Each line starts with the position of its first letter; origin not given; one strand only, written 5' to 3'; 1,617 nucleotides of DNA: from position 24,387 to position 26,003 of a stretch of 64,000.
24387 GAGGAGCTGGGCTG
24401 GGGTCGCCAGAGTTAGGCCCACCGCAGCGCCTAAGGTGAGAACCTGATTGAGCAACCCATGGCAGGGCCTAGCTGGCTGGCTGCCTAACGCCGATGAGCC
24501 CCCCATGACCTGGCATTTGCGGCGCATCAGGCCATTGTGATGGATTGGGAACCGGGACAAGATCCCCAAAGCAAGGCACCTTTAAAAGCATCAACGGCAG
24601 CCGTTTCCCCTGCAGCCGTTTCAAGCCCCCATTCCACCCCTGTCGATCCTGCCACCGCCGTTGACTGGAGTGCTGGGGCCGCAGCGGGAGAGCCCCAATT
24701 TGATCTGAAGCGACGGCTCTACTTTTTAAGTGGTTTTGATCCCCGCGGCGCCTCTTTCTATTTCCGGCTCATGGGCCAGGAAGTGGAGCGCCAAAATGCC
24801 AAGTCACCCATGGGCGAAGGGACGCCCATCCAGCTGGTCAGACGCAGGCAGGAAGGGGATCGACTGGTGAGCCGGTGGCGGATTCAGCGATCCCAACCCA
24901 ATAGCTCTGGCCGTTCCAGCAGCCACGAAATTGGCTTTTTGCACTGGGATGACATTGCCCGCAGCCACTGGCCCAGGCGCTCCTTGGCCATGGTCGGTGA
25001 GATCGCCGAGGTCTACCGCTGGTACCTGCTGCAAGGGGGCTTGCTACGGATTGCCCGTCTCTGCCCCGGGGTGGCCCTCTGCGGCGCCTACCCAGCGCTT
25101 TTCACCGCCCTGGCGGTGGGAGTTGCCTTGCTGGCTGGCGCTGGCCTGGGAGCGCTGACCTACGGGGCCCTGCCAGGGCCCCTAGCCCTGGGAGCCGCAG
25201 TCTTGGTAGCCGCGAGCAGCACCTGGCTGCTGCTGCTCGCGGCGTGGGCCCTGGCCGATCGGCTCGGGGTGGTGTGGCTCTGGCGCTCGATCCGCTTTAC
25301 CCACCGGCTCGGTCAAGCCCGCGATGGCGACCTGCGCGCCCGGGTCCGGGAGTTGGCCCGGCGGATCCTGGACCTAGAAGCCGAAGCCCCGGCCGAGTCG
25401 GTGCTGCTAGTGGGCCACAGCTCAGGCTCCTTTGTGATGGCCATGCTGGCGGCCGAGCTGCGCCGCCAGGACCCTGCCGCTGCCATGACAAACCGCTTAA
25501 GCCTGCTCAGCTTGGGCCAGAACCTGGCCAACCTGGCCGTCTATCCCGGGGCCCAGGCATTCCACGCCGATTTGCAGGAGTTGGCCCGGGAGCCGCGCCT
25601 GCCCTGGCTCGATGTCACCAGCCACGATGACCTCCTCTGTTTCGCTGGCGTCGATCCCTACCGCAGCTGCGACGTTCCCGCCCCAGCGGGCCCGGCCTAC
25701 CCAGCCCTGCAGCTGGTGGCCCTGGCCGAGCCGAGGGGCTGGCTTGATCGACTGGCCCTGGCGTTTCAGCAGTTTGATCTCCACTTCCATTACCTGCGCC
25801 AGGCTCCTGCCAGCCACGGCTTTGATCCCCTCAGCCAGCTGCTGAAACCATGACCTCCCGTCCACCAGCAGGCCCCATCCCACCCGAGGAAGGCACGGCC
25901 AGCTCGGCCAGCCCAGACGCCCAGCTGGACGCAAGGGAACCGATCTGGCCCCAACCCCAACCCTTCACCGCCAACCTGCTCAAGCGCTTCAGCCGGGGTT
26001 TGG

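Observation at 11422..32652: Candidate PKS-glycolipid biosynthesis and export locus with an unusual part list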

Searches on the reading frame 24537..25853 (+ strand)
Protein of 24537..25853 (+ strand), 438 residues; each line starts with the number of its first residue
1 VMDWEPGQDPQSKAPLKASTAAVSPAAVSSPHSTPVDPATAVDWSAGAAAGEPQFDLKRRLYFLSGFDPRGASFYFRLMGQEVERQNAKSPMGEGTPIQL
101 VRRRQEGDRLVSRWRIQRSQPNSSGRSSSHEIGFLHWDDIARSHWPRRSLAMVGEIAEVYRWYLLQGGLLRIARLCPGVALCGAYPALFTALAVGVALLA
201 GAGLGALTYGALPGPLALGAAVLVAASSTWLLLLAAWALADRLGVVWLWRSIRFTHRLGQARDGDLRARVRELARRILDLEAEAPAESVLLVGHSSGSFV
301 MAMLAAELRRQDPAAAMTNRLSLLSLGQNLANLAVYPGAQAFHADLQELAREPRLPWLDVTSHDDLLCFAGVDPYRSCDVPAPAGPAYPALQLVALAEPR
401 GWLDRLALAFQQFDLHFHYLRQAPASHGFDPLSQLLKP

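Call 3: search_protein_families(library=pfam, proteins=[window:24537-25853:+], max_evalue=0.01)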
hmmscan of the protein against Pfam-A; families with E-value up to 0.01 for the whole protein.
window:24537-25853:+ (438 aa): 1 family
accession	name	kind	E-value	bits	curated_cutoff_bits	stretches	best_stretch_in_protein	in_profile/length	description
PF00561.26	Abhydrolase_1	-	0.0053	16.9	25.8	0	271-319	53-99/245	alpha/beta hydrolase fold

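Call 5: search_protein_families(library=ncbifam, proteins=[window:24537-25853:+], max_evalue=0.001)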
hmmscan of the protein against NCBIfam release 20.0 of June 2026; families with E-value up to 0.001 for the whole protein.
window:24537-25853:+ (438 aa): 0 families

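Call 7: find_homologous_proteins(query=window:24537-25853:+)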
Query window:24537-25853:+ (438 aa): 186 proteins with E <= 0.001 among 8000 candidates; the best 120 are listed.
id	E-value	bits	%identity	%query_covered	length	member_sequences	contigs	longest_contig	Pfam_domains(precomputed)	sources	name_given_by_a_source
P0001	6.7e-282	953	98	100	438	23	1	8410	-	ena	-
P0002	2.3e-280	948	98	100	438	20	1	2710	-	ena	-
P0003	7.8e-248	840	88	100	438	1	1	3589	-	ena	-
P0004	1.5e-246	836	87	100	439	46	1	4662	-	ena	-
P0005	2.8e-242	822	82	100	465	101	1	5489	-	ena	-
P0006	2.5e-239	812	88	95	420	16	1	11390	-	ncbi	-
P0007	2.3e-220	750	78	100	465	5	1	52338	-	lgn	-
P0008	1.2e-208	711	74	100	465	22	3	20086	-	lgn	-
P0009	2.8e-205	700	88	82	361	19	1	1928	-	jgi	jgi:hypothetical protein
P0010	1.9e-204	697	71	100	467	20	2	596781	-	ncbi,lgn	-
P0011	7.7e-204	695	72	100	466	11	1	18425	-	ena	-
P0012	3.0e-199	680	77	89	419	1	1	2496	-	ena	-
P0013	1.3e-193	662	69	100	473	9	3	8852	-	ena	-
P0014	1.9e-182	625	65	100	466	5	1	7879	-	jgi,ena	-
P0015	8.5e-182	623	72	90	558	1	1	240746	-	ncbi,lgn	-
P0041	3.7e-111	390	55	87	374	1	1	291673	-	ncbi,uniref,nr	ncbi:hypothetical protein [Cyanobium sp. FACHB-13342]|uniref:hypothetical protein n=1 Tax=Cyanobium 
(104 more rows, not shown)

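Call 8: find_encoding_contigs(protein=P0041, flank=10000, max_places=2)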
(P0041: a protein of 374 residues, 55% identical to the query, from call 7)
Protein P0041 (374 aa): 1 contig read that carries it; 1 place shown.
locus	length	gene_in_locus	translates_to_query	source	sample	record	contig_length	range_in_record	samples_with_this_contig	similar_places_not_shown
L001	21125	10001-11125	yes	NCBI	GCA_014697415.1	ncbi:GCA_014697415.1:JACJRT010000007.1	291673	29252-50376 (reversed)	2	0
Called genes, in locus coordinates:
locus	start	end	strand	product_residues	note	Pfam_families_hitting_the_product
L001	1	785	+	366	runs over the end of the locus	PF06925:MGDG_synth (weak)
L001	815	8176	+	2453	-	PF00109:ketoacyl-synt, PF02801:Ketoacyl-synt_C, PF16197:KAsynt_C_assoc, PF22621:CurL-like_PKS_C, PF00698:Acyl_transf_1, PF21089:PKS_DH_N, PF14765:PS-DH, PF00107:ADH_zinc_N, +8 more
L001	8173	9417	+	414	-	PF13506:Glyco_transf_21, PF00535:Glycos_transf_2, PF13641:Glyco_tranf_2_3 (weak), PF13632:Glyco_trans_2_3 (weak)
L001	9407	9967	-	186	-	PF10604:Polyketide_cyc2, PF03364:Polyketide_cyc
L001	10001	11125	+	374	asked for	-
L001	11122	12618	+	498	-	PF00067:p450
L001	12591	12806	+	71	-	-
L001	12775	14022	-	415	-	PF07690:MFS_1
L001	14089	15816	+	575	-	-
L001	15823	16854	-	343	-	PF19300:BPD_transp_1_N, PF00528:BPD_transp_1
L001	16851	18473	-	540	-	PF00496:SBP_bac_5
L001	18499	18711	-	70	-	-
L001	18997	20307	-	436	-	PF03447:NAD_binding_3, PF00742:Homoserine_dh, PF01842:ACT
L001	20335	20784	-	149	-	PF02657:SufE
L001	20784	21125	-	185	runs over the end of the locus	-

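Call 9: find_encoding_contigs(protein=P0010, flank=10000, max_places=2)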
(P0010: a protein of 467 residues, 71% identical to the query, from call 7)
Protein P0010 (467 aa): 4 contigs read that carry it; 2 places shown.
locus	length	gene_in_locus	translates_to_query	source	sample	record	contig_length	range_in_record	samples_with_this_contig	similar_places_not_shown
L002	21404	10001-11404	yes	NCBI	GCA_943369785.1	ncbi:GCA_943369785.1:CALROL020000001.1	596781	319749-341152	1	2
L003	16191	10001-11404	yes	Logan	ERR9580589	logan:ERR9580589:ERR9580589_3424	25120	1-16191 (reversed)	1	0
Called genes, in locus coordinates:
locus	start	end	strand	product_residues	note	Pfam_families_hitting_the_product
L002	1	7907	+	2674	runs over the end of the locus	PF00109:ketoacyl-synt, PF02801:Ketoacyl-synt_C, PF16197:KAsynt_C_assoc, PF22621:CurL-like_PKS_C, PF00698:Acyl_transf_1, PF21089:PKS_DH_N, PF14765:PS-DH, PF00107:ADH_zinc_N, +8 more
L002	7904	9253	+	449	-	PF13641:Glyco_tranf_2_3 (weak), PF13506:Glyco_transf_21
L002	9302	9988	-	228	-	PF10604:Polyketide_cyc2 (weak), PF03364:Polyketide_cyc (weak)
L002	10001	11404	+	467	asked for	-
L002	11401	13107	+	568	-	PF00067:p450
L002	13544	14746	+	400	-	PF02563:Poly_export, PF22461:SLBB_2 (faint), PF10531:SLBB (weak)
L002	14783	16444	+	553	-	PF02706:Wzz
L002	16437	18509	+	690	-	-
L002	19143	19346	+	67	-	-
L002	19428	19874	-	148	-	-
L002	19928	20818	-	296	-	-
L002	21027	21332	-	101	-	-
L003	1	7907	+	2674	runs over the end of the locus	PF00109:ketoacyl-synt, PF02801:Ketoacyl-synt_C, PF16197:KAsynt_C_assoc, PF22621:CurL-like_PKS_C, PF00698:Acyl_transf_1, PF21089:PKS_DH_N, PF14765:PS-DH, PF00107:ADH_zinc_N, +8 more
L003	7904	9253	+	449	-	PF13641:Glyco_tranf_2_3 (weak), PF13506:Glyco_transf_21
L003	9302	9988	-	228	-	PF10604:Polyketide_cyc2 (weak), PF03364:Polyketide_cyc (weak)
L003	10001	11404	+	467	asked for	-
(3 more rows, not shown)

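Call 22: find_related_loci(query=A1, collection=genome_contigs, flank=10000)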
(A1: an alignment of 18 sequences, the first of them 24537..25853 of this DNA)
Query A1 (438 aa) in genome_contigs; peptide patterns used: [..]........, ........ (x = any residue, [..] = any of these).
108 stretches matched a pattern; 43 encode a relative of the query (tblastn E <= 1e-3); 43 distinct loci.
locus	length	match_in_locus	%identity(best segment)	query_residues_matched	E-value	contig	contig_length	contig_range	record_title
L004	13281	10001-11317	87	1-438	0e+0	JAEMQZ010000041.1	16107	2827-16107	MAG: Synechococcales cyanobacterium SupBloom_Metag_052 NODE_2196_length_16107_cov_16.936955, whole genome shotgun sequen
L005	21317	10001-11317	89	1-438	0e+0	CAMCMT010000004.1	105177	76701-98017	MAG: Synechococcus sp. UW140 isolate MsE-30apr19-67 genome assembly, contig: MsE-30apr19-C237, whole genome shotgun sequ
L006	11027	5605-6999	81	1-437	0e+0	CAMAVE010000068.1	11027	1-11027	MAG: Synechococcus sp. UW140 isolate LE-05nov19-129 genome assembly, contig: LE-05nov19-C10692, whole genome shotgun seq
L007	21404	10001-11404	71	1-438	0e+0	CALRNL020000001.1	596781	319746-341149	MAG: Synechococcus sp. UW140 isolate JJ-LAS318-81-4-m1-bin308 genome assembly, contig: JJ-LAS318-81-C1, whole genome sho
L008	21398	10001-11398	70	1-438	0e+0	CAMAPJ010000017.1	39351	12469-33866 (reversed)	MAG: Synechococcus sp. UW140 isolate LE-02apr19-114 genome assembly, contig: LE-02apr19-C884, whole genome shotgun seque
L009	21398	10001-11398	75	1-438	0e+0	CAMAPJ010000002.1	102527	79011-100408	MAG: Synechococcus sp. UW140 isolate LE-02apr19-114 genome assembly, contig: LE-02apr19-C82, whole genome shotgun sequen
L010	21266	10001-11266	72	45-438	3e-166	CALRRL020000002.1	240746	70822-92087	MAG: Synechococcus sp. UW140 isolate JJ-LAS39-17-1-m2-bin83 genome assembly, contig: JJ-LAS39-17-C3, whole genome shotgu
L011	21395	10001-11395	72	1-437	0e+0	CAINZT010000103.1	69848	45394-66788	MAG: uncultured Synechococcus sp. isolate Umea1p2_bin-0949 genome assembly, contig: bin-0949:103/229, whole genome shotg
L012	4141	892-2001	55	58-438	3e-112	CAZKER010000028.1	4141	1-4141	MAG TPA_asm: uncultured Cyanobium sp. isolate binchicken_co216_101 genome assembly, contig: k141_2879470, whole genome s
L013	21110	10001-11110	54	52-438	7e-111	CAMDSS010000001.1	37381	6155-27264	MAG: Cyanobium sp. NIES-981 isolate ZE-13nov19-117 genome assembly, contig: ZE-13nov19-C1077, whole genome shotgun seque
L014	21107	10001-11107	53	58-436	1e-110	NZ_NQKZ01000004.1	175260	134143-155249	Synechococcus sp. 8F6 NODE_34+_length_175260_cov_15.0257, whole genome shotgun sequence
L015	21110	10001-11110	56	58-438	4e-110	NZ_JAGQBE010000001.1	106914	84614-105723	Cyanobium sp. T1B-Tous T1B-Tous-C1, whole genome shotgun sequence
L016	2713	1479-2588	54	57-436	4e-114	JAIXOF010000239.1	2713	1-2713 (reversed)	MAG: Cyanobium sp. C1_MAG_00004 C1_MAG_00004_000000000077, whole genome shotgun sequence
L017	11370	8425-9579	53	47-438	1e-109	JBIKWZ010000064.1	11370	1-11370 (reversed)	MAG: Cyanobium sp. isolate ME2015-09-16_3300042289_group6_bin62 Rohwer_bin1338_scaffold_6559_c1, whole genome shotgun se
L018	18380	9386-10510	54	57-436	7e-109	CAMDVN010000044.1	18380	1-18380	MAG: Cyanobium sp. NIES-981 isolate LE-02apr19-128 genome assembly, contig: LE-02apr19-C4071, whole genome shotgun seque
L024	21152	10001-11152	44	31-422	1e-103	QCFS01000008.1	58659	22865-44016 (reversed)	Prochlorococcus sp. AG-363-M17 Ga0115812_108, whole genome shotgun sequence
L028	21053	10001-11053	46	60-423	1e-98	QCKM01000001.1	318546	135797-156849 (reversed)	Prochlorococcus sp. AG-409-P01 Ga0171900_101, whole genome shotgun sequence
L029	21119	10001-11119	53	52-436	1e-97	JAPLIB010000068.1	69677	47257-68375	MAG: Cyanobacteriota bacterium isolate LacPavin_0818_WC50_MAG_64_39 LacPavin_0818_WC50_scaffold_151862, whole genome sho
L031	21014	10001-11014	49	58-423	3e-94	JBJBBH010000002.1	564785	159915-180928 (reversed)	MAG: Synechococcus sp. isolate CUG2213 NODE_13_length_564785_cov_166.339461, whole genome shotgun sequence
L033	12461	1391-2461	55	52-421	6e-93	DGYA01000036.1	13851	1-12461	MAG TPA_asm: Cyanobacteria bacterium UBA5018 UBA5018_contig_14102, whole genome shotgun sequence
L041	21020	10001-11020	49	58-425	3e-92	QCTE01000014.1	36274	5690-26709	Synechococcus sp. AG-673-A03 Ga0171700_114, whole genome shotgun sequence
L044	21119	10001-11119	52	54-436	4e-112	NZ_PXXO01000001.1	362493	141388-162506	Cyanobium usitatum str. Tous CaCyanobiumglobalisTous-C1, whole genome shotgun sequence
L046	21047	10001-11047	47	60-421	3e-101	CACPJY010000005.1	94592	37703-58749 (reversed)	MAG: uncultured Synechococcaceae cyanobacterium isolate AG-439-B13 genome assembly, contig: AG-439-B13_NODE_5, whole gen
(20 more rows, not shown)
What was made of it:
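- Checked: The closest relatives are freshwater 'Synechococcus sp. UW140' MAGs and Cyanobium (call 22), so the picocyanobacterial origin is supported.
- The distribution among picocyanobacteria is patchy, at 43 species hits (call 22).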

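Call 30: search_protein_families(library=pfam, proteins=[L024:1706-8296:+, L031:1695-8222:+, L024:12643-14736:-, L024:17853-18875:+, L024:18829-20250:+, L031:18717-19829:+], max_evalue=0.001)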
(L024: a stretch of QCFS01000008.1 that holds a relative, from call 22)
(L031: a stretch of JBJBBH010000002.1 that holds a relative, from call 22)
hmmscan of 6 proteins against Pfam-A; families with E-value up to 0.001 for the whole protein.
L024:1706-8296:+ (2196 aa): 16 families
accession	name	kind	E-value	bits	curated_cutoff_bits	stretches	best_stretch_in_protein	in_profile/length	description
PF00109.32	ketoacyl-synt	-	1e-92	310.7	20.8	1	5-259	2-252/252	Beta-ketoacyl synthase, N-terminal domain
PF07993.18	NAD_binding_4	-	1e-56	192.4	20.1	1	1834-2071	1-258/258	Male sterility protein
PF08659.16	KR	-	2.9e-45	154.8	22.6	1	1436-1620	1-179/180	KR domain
PF02801.28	Ketoacyl-synt_C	-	1.4e-40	138.4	20.8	1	267-384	1-118/119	Beta-ketoacyl synthase, C-terminal domain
PF13602.12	ADH_zinc_N_2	-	7.2e-20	72.7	27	1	1285-1421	2-134/134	Zinc-binding dehydrogenase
PF00107.32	ADH_zinc_N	-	1.6e-17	64.1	31.8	1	1253-1381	1-127/129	Zinc-binding dehydrogenase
PF16197.11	KAsynt_C_assoc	-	4.5e-17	62.9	33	1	387-503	1-107/111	Ketoacyl-synthetase C-terminal extension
PF14765.12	PS-DH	-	1.5e-15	57.6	23.7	1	764-901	11-161/166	Polyketide synthase dehydratase N-terminal domain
PF22621.2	CurL-like_PKS_C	-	5.2e-12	46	27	1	455-518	1-64/64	CurL-like, PKS C-terminal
PF00106.31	adh_short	-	5.9e-12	45.9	26.6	1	1439-1603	4-161/195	short chain dehydrogenase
PF00550.31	PP-binding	-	1.2e-10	41.9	20.8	1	1717-1787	2-65/67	Phosphopantetheine attachment site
PF01370.27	Epimerase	-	2.9e-09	37.1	20.9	1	1832-2048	1-195/240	NAD dependent epimerase/dehydratase family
PF08240.17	ADH_N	-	3.9e-08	33.9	23.5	1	1122-1212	2-104/104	Alcohol dehydrogenase GroES-like domain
PF21089.3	PKS_DH_N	-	1.4e-07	31.8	27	1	643-720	13-92/103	Polyketide synthase dehydratase domain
PF00108.29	Thiolase_N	-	4.9e-06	26.5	26.4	1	168-211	70-115/260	Thiolase, N-terminal domain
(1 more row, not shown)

L031:1695-8222:+ (2175 aa): 15 families
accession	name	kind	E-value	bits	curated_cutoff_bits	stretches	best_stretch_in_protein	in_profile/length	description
PF00109.32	ketoacyl-synt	-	1.4e-91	307.1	20.8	1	13-266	2-251/252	Beta-ketoacyl synthase, N-terminal domain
PF07993.18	NAD_binding_4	-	3e-56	190.9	20.1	1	1812-2049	1-258/258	Male sterility protein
PF08659.16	KR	-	8.6e-43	146.8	22.6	1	1427-1605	1-179/180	KR domain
PF02801.28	Ketoacyl-synt_C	-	2.4e-37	128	20.8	1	276-392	2-118/119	Beta-ketoacyl synthase, C-terminal domain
PF13602.12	ADH_zinc_N_2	-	1.3e-20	75.1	27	1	1276-1412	2-134/134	Zinc-binding dehydrogenase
PF14765.12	PS-DH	-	1.8e-19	70.3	23.7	1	766-909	13-162/166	Polyketide synthase dehydratase N-terminal domain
PF16197.11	KAsynt_C_assoc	-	9.1e-17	61.9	33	1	395-503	1-103/111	Ketoacyl-synthetase C-terminal extension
PF00107.32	ADH_zinc_N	-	6.8e-16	58.8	31.8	1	1244-1334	1-91/129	Zinc-binding dehydrogenase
PF00550.31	PP-binding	-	9.9e-15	55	20.8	1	1702-1765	2-65/67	Phosphopantetheine attachment site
PF01370.27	Epimerase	-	5.5e-13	49.3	20.9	1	1810-2025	1-194/240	NAD dependent epimerase/dehydratase family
PF22621.2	CurL-like_PKS_C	-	1.7e-11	44.4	27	1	461-524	1-64/64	CurL-like, PKS C-terminal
PF08240.17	ADH_N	-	6.1e-06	26.9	23.5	1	1113-1202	2-103/104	Alcohol dehydrogenase GroES-like domain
PF00106.31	adh_short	-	1.5e-05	25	26.6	0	1430-1592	4-166/195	short chain dehydrogenase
PF21089.3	PKS_DH_N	-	0.0001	22.6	27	1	644-720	8-88/103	Polyketide synthase dehydratase domain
PF00108.29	Thiolase_N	-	0.00013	21.8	26.4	1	160-219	54-115/260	Thiolase, N-terminal domain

L024:12643-14736:- (697 aa): 0 families

L024:17853-18875:+ (340 aa): 8 families
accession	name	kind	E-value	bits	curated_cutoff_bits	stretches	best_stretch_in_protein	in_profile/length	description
PF01370.27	Epimerase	-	7.2e-57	193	20.9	1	3-244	1-232/240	NAD dependent epimerase/dehydratase family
PF16363.11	GDP_Man_Dehyd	-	1.4e-49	169.8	27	1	4-328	1-330/332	GDP-mannose 4,6 dehydratase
PF01073.25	3Beta_HSD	-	1.3e-17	64.2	22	1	4-228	1-220/280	3-beta hydroxysteroid dehydrogenase/isomerase family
PF04321.23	RmlD_sub_bind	-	6.2e-16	58.7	27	1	1-243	1-203/287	RmlD substrate binding domain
PF02719.21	Polysacc_synt_2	-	9e-13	48.5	20.2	1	3-133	1-129/293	Polysaccharide biosynthesis protein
PF07993.18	NAD_binding_4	-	3.6e-08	33.3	20.1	1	5-188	1-208/258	Male sterility protein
PF00106.31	adh_short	-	4.2e-06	26.8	26.6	1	3-111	3-111/195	short chain dehydrogenase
PF13460.12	NAD_binding_10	-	6.9e-05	23.2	27.2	1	55-166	36-130/184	NAD(P)H-binding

L024:18829-20250:+ (473 aa): 3 families
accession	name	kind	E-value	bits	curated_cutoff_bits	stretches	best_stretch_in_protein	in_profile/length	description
PF03721.20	UDPG_MGDP_dh_N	-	5.2e-28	98.3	27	1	32-228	2-181/187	UDP-glucose/GDP-mannose dehydrogenase family, NAD binding domain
PF00984.24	UDPG_MGDP_dh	-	3.8e-25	88.3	25.4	1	251-338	3-93/94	UDP-glucose/GDP-mannose dehydrogenase family, central domain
PF03720.21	UDPG_MGDP_dh_C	-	4.6e-22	78.8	30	1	365-464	1-101/103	UDP-glucose/GDP-mannose dehydrogenase family, UDP binding domain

L031:18717-19829:+ (370 aa): 2 families
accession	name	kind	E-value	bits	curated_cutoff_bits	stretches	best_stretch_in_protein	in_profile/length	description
PF13472.12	Lipase_GDSL_2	-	3.3e-07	31.4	32.9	1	108-352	1-177/178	GDSL-like Lipase/Acylhydrolase family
PF00657.28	Lipase_GDSL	-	9e-05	23.1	23.6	1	127-356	20-206/208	GDSL-like Lipase/Acylhydrolase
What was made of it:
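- On MAS-like iterative fully reducing PKS: Note that the AT is deleted in marine and Prochlorococcus orthologues (call 30).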

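Call 45: predict_structure(alignment_id=A3)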
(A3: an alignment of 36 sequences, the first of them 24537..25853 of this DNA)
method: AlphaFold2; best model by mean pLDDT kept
length: 438 residues; sequences in the alignment: 36
mean_pLDDT: 78.3   pTM: 0.80
mean pLDDT of the five models: 78.3, 77.6, 77.3, 76.8, 76.0
residues with pLDDT >= 90: 140; 70-90: 202; 50-70: 41; < 50: 55
segments of 3 or more residues with pLDDT < 50: 1-51, 424-426
pLDDT, mean of each block of 10 residues (from residue 1): 28 32 31 35 39 73 82 80 78 69 76 83 68 87 75 81 88 88 89 96 97 94 97 94 86 79 83 96 93 90 96 94 87 70 92 93 87 87 92 84 81 82 54 56
secondary structure, 60 per line:
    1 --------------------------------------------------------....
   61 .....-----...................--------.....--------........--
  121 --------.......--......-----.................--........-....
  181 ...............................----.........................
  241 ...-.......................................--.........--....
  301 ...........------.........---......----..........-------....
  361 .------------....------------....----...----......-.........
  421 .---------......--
elements in order: E57-65 H71-89 E98-102 E111-118 E129-135 H138-143 H149-165 H168-175 H177-211 H216-243 H245-283 E286-294 H297-311 E321-326 H330-335 H340-349 E357-361 H374-377 E390-393 H405-410 H412-421 H431-436
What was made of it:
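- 24537..25853 (+): Membrane-anchored alpha/beta-hydrolase-fold Ser enzyme (GHSSG), called 'X438' here. It has no Pfam family. The AF2 model has pLDDT 78 and shows an alpha/beta core plus a long TM helical hairpin at 177-283 (call 45).
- The cluster encodes a secreted lipid-binding SRPBCC and a membrane-embedded hydrolase (calls 3, 45).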
